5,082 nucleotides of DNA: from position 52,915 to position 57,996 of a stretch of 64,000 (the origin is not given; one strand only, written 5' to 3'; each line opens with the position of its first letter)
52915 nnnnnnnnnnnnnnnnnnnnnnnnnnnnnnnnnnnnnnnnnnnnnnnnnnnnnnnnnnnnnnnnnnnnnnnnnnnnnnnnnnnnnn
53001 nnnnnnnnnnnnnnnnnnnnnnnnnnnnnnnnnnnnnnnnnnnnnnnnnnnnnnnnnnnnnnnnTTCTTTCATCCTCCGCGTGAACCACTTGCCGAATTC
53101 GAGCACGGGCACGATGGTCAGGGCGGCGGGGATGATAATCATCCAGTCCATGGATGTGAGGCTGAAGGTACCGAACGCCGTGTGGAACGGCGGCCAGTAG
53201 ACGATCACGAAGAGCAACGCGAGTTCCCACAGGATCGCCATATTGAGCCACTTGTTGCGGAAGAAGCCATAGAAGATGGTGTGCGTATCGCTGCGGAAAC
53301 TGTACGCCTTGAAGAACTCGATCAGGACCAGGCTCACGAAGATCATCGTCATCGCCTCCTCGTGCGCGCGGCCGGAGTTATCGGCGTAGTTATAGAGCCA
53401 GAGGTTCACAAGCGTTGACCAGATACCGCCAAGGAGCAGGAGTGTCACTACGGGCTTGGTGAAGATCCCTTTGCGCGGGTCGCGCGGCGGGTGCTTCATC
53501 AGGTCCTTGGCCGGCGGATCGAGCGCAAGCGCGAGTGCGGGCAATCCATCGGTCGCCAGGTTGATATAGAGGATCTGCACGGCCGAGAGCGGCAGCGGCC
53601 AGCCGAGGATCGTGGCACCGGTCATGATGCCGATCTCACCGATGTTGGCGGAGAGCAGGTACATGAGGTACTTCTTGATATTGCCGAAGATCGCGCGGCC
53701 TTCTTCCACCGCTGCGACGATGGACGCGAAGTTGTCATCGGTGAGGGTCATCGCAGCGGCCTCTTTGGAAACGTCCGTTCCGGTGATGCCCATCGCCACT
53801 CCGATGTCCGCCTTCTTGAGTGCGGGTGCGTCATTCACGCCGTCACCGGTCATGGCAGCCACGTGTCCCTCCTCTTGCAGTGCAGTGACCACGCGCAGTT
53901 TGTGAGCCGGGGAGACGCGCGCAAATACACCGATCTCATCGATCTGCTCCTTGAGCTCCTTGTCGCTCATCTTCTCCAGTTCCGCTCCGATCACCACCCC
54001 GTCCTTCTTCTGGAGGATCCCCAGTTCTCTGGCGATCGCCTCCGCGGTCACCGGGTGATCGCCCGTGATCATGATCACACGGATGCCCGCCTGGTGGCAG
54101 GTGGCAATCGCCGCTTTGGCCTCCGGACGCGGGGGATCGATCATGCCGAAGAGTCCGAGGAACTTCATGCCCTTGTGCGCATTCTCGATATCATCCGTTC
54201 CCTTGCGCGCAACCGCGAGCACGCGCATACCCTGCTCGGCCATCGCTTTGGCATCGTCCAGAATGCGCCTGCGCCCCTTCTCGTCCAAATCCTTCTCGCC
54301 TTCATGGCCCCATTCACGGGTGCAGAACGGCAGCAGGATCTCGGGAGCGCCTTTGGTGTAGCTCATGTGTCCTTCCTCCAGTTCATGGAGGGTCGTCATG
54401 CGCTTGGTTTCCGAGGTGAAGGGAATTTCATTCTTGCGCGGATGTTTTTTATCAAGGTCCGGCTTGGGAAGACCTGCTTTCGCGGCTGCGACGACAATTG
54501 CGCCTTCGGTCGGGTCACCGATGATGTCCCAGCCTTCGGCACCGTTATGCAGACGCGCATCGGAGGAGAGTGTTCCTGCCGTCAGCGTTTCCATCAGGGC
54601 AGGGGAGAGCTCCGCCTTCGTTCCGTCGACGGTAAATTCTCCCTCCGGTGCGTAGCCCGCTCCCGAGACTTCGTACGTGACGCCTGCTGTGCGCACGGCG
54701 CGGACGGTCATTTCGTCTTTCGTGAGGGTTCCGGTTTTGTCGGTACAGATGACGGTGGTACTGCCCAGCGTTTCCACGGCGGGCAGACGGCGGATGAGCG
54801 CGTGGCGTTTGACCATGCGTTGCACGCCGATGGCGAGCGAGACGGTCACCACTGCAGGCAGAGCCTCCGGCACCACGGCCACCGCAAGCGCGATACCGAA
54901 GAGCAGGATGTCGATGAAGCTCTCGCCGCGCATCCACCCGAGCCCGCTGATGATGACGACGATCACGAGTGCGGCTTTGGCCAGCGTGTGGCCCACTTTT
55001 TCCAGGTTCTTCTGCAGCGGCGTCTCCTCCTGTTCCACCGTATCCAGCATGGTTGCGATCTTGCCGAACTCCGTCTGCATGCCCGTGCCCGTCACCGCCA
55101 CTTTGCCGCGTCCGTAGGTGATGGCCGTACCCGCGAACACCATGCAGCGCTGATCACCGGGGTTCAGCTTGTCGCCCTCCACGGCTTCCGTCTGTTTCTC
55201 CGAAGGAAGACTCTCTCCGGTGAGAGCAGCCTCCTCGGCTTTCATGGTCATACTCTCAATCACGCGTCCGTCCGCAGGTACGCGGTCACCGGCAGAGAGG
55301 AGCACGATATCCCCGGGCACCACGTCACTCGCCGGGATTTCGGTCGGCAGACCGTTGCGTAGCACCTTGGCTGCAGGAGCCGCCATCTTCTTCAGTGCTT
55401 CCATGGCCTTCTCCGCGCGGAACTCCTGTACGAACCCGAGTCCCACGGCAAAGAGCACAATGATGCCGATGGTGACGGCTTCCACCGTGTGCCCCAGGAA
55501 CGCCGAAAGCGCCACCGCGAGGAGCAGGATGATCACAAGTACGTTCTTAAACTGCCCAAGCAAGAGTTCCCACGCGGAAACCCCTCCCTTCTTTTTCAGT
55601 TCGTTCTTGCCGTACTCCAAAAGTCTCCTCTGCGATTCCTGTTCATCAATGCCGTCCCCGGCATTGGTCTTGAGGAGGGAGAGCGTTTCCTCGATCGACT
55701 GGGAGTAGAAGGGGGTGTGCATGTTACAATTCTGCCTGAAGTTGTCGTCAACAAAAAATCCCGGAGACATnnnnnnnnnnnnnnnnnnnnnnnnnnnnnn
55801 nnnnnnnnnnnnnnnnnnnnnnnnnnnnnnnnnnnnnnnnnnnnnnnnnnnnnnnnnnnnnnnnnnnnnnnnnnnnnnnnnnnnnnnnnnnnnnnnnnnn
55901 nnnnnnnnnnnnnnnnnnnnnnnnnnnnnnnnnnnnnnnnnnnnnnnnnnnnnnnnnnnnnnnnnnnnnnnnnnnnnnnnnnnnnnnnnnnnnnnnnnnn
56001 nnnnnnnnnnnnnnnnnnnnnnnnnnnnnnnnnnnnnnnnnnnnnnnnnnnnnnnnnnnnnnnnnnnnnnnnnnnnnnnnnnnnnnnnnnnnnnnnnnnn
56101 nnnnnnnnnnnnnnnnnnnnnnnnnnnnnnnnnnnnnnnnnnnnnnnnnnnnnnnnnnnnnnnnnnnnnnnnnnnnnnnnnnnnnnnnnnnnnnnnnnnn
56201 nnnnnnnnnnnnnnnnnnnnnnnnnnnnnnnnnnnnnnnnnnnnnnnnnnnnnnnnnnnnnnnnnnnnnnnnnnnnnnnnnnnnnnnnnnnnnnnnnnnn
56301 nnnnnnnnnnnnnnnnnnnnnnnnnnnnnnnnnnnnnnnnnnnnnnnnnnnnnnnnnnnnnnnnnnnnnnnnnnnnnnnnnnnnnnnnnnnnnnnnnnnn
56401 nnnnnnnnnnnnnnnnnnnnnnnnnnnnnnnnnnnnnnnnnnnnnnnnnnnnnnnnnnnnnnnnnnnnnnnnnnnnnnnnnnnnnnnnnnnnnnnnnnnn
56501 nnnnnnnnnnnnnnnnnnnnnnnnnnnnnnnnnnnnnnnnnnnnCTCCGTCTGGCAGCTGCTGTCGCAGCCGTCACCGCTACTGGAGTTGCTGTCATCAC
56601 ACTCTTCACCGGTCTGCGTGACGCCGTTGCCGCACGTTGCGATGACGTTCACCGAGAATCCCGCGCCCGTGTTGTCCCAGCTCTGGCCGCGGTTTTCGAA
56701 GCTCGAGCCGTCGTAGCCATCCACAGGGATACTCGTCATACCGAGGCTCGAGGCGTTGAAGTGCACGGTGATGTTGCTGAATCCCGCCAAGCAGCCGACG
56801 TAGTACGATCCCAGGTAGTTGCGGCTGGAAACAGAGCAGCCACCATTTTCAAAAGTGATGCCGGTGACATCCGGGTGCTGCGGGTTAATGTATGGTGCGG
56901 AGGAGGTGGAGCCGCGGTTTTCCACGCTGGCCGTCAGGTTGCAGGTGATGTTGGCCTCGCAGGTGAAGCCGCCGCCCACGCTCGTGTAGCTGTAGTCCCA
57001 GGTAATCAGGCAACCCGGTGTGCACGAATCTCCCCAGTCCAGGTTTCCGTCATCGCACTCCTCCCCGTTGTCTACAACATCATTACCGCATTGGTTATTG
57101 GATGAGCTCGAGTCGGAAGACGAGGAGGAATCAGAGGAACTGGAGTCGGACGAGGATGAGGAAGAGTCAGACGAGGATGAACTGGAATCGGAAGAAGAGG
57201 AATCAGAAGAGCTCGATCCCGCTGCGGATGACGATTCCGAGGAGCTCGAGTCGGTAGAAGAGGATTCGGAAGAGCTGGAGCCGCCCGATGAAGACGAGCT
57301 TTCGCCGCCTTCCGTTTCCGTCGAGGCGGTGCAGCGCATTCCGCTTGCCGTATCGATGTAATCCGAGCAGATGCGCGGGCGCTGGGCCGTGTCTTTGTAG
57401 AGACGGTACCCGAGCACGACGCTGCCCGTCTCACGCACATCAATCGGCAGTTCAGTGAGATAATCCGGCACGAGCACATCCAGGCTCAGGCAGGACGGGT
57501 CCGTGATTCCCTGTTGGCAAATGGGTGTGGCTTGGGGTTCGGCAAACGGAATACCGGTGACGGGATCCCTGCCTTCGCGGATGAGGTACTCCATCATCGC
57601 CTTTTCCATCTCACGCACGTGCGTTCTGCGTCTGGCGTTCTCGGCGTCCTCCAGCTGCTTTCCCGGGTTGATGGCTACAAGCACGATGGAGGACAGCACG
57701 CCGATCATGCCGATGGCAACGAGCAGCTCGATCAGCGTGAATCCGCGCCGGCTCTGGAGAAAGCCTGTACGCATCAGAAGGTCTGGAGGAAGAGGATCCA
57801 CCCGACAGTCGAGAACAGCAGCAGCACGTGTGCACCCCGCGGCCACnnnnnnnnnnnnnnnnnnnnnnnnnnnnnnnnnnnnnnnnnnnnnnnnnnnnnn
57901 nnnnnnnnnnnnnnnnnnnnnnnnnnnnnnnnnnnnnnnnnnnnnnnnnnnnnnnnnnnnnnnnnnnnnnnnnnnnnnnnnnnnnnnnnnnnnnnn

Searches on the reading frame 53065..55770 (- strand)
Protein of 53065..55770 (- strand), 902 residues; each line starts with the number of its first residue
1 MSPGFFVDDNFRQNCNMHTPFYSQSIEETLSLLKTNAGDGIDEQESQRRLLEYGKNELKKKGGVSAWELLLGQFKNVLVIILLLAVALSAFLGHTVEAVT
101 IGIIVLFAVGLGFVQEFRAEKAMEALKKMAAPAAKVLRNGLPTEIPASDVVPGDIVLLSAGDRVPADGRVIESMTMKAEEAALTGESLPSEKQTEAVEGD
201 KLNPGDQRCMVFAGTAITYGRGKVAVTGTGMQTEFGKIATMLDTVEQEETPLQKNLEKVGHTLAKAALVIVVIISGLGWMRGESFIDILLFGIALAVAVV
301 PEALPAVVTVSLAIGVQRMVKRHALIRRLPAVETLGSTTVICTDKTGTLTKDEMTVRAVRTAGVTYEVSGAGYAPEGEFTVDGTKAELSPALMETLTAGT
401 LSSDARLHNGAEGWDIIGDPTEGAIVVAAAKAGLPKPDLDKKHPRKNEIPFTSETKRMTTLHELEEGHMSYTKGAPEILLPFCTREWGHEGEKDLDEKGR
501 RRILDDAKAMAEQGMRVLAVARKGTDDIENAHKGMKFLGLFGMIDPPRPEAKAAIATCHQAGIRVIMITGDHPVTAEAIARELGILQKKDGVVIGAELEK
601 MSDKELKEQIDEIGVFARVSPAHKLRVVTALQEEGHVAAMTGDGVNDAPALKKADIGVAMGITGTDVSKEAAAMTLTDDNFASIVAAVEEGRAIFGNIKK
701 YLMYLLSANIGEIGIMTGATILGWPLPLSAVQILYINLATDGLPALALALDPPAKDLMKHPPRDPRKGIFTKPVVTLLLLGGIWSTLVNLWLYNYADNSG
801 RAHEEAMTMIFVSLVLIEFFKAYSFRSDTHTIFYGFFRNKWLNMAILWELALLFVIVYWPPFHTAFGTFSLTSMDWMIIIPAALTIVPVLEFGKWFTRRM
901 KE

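Call 35: search_protein_families(library=pfam, proteins=[window:53065-55770:-], max_evalue=0.001)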
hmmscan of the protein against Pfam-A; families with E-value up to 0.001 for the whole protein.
window:53065-55770:- (902 aa): 7 families
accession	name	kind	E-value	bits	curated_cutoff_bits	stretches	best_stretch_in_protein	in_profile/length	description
PF00122.25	E1-E2_ATPase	-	1.7e-54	184.5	28.1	1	128-322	1-181/181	E1-E2 ATPase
PF00689.26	Cation_ATPase_C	-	4e-49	167.2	27.3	1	725-896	1-175/175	Cation transporting ATPase, C-terminus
PF00702.32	Hydrolase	-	1.6e-20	74.8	26.4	1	340-655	3-191/191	haloacid dehalogenase-like hydrolase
PF13246.12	Cation_ATPase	-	1.8e-20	73.2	21.7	1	404-485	5-90/91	Cation transport ATPase (P-type)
PF00690.31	Cation_ATPase_N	-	9.3e-19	67.3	20.4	1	22-89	2-69/69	Cation transporter/ATPase, N-terminus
PF12710.13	HAD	-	2.6e-08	35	27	1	548-652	87-189/189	haloacid dehalogenase-like hydrolase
PF08282.18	Hydrolase_3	-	4.3e-05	23.8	20.9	0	640-685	208-252/255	haloacid dehalogenase-like hydrolase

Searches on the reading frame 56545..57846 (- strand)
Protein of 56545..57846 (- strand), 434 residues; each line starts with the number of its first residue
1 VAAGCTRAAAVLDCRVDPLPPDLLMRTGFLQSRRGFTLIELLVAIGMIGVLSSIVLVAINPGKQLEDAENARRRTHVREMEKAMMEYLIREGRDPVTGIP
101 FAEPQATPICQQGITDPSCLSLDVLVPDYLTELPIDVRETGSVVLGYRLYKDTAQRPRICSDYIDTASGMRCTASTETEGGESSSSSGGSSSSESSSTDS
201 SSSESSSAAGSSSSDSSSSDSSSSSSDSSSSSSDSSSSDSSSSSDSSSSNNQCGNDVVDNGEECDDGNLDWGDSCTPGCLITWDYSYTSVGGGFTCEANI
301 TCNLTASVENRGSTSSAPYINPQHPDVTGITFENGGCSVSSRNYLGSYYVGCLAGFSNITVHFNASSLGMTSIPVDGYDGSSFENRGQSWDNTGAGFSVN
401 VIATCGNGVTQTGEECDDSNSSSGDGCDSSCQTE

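Call 35: search_protein_families(library=pfam, proteins=[window:56545-57846:-], max_evalue=0.001)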
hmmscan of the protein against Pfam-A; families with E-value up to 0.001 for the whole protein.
window:56545-57846:- (434 aa): 3 families
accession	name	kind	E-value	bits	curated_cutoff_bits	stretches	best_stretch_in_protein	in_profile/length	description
PF13948.11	DUF4215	-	4.4e-08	33.7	27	1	404-432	20-47/47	Domain of unknown function (DUF4215)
PF07963.17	N_methyl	-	1.7e-06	27.8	21.2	1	32-56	3-27/27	Prokaryotic N-terminal methylation motif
PF02862.22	DDHD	-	0.00054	20.6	28.3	1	157-247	88-181/258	DDHD domain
